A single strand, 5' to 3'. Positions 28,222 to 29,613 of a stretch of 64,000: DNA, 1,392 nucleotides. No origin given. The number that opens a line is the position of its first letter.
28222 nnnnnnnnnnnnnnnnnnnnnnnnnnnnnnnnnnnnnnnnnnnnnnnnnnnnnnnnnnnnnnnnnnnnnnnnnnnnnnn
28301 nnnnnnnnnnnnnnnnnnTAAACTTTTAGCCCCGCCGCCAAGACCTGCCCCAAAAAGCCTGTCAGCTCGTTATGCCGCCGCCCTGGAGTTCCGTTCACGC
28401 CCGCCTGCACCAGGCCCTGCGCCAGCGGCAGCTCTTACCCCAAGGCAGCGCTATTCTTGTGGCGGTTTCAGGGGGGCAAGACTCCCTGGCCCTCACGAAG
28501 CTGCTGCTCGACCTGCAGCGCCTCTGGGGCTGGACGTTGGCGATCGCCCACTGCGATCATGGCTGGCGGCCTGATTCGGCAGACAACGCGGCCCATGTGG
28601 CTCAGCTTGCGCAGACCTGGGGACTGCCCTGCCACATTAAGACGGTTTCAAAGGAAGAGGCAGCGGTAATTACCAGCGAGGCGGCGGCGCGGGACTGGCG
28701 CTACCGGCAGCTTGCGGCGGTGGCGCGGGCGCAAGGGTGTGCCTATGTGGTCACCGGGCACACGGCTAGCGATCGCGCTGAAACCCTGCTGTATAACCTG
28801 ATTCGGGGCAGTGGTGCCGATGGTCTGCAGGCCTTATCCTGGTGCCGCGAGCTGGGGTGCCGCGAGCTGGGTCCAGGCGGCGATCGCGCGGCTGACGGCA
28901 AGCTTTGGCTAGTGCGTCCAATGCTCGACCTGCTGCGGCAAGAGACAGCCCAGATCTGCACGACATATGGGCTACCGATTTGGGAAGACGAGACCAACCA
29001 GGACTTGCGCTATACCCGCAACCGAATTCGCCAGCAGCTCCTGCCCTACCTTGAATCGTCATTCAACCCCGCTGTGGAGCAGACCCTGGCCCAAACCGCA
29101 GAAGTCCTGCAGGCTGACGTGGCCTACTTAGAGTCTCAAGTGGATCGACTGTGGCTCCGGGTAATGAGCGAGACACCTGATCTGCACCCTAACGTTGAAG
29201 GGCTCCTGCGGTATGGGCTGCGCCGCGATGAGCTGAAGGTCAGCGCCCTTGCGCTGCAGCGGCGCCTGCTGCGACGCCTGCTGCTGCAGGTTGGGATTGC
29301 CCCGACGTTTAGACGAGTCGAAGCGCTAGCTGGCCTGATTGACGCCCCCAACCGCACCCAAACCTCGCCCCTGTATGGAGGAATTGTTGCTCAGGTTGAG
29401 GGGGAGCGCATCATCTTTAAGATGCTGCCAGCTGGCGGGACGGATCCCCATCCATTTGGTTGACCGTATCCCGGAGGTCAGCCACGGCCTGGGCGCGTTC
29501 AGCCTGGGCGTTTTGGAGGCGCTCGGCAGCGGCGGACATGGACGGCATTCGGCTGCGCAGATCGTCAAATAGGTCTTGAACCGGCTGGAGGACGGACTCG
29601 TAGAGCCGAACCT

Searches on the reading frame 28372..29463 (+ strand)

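Call 46: search_protein_families(library=pfam, proteins=[window:28372-29463:+], max_evalue=0.00001)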
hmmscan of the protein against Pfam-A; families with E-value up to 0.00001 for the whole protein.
window:28372-29463:+ (363 aa): 1 family
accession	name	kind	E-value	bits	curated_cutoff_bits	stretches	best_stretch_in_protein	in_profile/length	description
PF01171.26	ATP_bind_3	-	6.3e-46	156.8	27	1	28-222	2-182/182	PP-loop family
